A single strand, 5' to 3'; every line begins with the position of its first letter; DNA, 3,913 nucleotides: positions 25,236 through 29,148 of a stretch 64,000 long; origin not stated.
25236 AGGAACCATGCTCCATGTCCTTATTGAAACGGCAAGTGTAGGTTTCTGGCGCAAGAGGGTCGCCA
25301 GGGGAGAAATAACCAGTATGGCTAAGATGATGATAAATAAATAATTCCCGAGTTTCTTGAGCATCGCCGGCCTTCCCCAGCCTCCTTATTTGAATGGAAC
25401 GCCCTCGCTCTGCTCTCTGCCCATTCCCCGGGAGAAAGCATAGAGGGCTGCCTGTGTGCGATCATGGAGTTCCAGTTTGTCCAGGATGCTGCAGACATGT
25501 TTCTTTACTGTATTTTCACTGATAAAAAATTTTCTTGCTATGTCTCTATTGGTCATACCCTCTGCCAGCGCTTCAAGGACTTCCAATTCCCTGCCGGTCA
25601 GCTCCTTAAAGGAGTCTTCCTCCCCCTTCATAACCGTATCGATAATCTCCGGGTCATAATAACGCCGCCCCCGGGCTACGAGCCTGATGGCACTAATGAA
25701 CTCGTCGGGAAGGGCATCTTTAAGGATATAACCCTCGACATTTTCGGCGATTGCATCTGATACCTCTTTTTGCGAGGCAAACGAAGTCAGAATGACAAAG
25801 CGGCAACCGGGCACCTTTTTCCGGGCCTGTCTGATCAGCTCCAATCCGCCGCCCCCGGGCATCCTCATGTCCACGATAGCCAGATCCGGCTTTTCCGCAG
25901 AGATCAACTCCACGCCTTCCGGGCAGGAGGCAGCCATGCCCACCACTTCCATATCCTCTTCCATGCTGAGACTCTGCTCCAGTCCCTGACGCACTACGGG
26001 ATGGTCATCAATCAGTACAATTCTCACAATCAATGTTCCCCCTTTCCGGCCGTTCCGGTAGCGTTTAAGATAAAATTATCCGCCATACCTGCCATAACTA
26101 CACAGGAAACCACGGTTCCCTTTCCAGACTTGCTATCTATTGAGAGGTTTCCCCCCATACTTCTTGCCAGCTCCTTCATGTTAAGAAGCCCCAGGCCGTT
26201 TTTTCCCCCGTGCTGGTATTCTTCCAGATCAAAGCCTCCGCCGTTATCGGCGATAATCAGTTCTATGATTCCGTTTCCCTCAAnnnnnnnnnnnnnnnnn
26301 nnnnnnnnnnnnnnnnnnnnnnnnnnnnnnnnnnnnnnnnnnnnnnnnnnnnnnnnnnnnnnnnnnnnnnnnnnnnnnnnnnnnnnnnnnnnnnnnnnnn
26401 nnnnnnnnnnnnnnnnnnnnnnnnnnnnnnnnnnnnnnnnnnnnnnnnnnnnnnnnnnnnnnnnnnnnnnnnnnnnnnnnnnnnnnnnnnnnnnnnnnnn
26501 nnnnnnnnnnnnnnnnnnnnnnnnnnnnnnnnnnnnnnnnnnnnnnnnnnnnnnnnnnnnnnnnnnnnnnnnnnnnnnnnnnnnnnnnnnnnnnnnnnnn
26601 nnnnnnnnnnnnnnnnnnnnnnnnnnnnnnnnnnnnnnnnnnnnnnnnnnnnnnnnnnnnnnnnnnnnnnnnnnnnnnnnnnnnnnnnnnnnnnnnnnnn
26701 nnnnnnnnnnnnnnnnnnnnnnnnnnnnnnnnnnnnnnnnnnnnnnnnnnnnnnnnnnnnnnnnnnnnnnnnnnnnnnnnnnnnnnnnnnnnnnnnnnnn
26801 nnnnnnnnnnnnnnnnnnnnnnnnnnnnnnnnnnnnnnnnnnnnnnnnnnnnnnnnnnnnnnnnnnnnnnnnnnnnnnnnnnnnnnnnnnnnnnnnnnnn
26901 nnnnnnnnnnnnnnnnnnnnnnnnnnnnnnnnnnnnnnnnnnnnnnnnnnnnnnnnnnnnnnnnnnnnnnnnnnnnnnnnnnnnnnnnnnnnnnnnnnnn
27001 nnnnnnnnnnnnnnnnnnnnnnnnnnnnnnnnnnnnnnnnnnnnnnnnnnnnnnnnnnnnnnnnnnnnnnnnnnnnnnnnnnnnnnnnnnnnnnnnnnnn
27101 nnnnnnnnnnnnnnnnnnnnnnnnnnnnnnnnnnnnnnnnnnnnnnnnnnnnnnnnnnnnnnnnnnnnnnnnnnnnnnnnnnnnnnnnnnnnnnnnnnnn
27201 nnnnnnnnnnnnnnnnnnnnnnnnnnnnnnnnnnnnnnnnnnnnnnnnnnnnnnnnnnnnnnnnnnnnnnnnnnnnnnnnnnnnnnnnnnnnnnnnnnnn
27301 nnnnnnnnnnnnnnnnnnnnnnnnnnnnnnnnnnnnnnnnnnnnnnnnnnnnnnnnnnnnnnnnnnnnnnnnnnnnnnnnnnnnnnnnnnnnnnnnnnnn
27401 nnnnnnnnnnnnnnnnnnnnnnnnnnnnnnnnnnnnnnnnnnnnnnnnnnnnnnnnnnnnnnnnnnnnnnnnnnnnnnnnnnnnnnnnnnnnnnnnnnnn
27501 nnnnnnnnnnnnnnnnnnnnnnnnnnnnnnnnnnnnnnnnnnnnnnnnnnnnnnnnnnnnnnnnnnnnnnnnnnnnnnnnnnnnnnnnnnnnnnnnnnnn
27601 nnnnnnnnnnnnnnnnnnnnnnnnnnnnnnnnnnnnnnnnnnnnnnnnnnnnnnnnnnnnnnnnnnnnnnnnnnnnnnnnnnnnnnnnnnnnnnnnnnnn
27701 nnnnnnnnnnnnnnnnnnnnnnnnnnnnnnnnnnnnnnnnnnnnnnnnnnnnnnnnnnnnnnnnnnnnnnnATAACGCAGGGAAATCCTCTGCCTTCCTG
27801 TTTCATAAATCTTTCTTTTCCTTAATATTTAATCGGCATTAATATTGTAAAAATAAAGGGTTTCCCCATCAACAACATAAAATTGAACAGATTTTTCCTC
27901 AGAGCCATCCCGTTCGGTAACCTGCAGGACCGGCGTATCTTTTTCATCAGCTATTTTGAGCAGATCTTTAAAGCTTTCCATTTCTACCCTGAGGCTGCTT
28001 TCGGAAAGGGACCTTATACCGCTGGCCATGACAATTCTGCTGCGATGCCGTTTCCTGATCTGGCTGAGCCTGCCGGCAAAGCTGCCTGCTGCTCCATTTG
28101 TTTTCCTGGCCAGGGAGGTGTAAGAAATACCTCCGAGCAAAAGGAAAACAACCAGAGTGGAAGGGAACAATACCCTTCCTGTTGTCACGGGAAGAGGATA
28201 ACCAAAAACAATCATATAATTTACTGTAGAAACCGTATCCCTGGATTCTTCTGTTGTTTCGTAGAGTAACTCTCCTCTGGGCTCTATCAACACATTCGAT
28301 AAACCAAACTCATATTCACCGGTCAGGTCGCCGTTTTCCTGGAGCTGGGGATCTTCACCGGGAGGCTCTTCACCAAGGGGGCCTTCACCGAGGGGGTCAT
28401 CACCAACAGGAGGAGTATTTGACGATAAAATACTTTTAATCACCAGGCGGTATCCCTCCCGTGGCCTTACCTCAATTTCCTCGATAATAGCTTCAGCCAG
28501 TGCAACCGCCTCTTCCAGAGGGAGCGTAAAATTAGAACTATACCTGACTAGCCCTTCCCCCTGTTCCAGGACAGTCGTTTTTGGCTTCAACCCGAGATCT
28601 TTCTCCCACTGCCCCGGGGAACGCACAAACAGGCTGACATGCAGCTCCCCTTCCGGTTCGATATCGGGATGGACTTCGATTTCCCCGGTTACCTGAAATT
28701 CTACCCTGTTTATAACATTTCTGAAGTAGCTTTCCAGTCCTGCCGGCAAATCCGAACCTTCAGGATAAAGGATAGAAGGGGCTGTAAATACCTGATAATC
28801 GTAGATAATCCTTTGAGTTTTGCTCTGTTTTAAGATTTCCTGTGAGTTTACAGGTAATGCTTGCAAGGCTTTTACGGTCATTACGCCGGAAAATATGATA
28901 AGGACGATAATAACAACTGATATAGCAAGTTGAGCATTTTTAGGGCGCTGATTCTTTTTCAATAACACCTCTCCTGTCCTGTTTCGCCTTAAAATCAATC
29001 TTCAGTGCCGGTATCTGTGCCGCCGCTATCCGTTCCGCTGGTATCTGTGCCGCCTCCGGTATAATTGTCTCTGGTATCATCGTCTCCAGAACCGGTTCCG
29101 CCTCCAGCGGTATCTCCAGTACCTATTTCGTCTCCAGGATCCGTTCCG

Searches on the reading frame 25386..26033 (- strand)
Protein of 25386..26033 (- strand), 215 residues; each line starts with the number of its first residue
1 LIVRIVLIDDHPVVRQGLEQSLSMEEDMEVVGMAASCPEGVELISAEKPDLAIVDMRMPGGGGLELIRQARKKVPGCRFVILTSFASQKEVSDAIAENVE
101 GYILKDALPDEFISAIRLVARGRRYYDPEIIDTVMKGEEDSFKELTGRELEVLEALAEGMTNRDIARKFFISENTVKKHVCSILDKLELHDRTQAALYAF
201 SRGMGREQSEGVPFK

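Call 5: search_protein_families(library=pfam, proteins=[window:25386-26033:-], max_evalue=0.01)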
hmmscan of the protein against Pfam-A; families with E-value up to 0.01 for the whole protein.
window:25386-26033:- (215 aa): 7 families
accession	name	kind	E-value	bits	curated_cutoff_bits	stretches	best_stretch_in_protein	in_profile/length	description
PF00072.30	Response_reg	-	1.3e-22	80.4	30.2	1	5-117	1-111/111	Response regulator receiver domain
PF00196.25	GerE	-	2.2e-19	69.3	23.5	1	144-199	2-57/57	Bacterial regulatory proteins, luxR family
PF13384.12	HTH_23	-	2.8e-05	24.2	24.6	1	150-178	8-36/50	Homeodomain-like domain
PF08281.18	Sigma70_r4_2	-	0.0001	22.3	25.7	1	144-181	10-48/54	Sigma-70, region 4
PF13412.12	HTH_24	-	0.00068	19.6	21.9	1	149-180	5-38/48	Winged helix-turn-helix DNA-binding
PF14493.12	HTH_40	-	0.0029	18.3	27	0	151-186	4-39/89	Helix-turn-helix domain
PF13518.12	HTH_28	-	0.003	18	25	0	150-180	3-33/52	Helix-turn-helix domain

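Call 6: search_protein_families(library=ncbifam, proteins=[window:25386-26033:-], max_evalue=0.01)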
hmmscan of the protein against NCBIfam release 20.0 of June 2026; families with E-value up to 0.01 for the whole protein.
window:25386-26033:- (215 aa): 102 families (the best 25 are shown)
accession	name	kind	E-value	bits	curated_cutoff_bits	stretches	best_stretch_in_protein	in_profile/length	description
NF047785.1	respo_reg_MadR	equivalog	1.2e-47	161.9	300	1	3-203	1-207/209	MadR family response regulator transcription factor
NF007935.0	PRK10651.1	equivalog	1.4e-45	155.1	250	1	4-200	8-211/216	two-component system response regulator NarL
NF052445.1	RespRegMctR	equivalog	8e-44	149.5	300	1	3-203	2-203/205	two-component system response regulator MctR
NF011896.0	PRK15369.1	equivalog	8.6e-36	123.5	242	1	3-197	4-202/211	two component system response regulator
NF007708.0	PRK10403.1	equivalog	1.1e-35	123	343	1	4-202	8-212/215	nitrate/nitrite response regulator protein NarP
NF007018.1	PRK09483.1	equivalog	1.9e-31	109.4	280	1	3-199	2-203/217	UvrY/SirA/GacA family response regulator transcription factor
NF007685.0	PRK10360.1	equivalog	1.4e-29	103.3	258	1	3-193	2-186/196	response regulator transcription factor UhpA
NF041830.1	RR_TF_ErdR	exception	1.8e-21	76.9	390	1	4-198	3-204/213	response regulator transcription factor ErdR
NF007403.0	PRK09935.1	equivalog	1.3e-20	73.9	271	1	5-195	6-200/210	fimbria biosynthesis transcriptional regulator FimZ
NF007419.0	PRK09958.1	equivalog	4.5e-19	68.8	251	1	6-201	4-198/204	acid-sensing system DNA-binding response regulator EvgA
NF008098.0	PRK10840.1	equivalog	7e-18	64.9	235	1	4-191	5-197/216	response regulator transcription factor RcsB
NF007505.1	PRK10100.1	equivalog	9.4e-16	58.1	250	1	109-199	103-199/204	biofilm master transcriptional regulator CsgD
NF006900.1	PRK09390.1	equivalog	1.2e-15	57.6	255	1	5-190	7-188/203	response regulator FixJ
NF053512.1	nitric_RR_NosR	exception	4.8e-14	52.2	400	1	5-105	1-100/422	response regulator c-di-GMP phosphodiesterase, NosR family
TIGR02875.1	spore_0_A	equivalog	2.7e-13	49.8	200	1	3-122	3-124/262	sporulation transcription factor Spo0A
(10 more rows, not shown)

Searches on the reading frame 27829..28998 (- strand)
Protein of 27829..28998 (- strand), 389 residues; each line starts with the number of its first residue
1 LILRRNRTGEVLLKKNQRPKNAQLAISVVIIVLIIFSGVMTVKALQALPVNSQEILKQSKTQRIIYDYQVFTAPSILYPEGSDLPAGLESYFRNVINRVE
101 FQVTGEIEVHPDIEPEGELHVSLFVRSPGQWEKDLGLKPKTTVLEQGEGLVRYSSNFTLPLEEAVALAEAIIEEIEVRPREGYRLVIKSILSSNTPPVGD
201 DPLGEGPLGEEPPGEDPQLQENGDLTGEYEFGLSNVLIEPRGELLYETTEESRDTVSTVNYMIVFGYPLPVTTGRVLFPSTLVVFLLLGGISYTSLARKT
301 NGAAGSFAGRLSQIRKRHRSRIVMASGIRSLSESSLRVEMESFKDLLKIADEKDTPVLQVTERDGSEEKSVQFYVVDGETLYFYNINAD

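Call 54: search_protein_families(library=pfam, proteins=[window:27829-28998:-], max_evalue=0.001)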
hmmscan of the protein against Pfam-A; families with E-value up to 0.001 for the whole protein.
window:27829-28998:- (389 aa): 1 family
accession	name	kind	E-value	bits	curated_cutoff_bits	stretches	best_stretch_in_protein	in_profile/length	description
PF17231.7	DUF5305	-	1.8e-17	63.9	29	1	280-384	118-217/217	Family of unknown function (DUF5305)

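Call 69: search_protein_families(library=ncbifam, proteins=[window:27829-28998:-], max_evalue=10)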
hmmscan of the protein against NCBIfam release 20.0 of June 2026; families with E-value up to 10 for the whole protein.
window:27829-28998:- (389 aa): 2 families
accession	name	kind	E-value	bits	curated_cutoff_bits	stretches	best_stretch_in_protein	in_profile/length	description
NF041541.1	fosBx1_fam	exception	0.003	18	290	1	330-384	63-117/138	FosBx1 family fosfomycin resistance bacillithiol transferase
NF000493.1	Fos_BSH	exception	0.029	14.8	240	1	334-383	66-115/137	FosB/FosD family fosfomycin resistance bacillithiol transferase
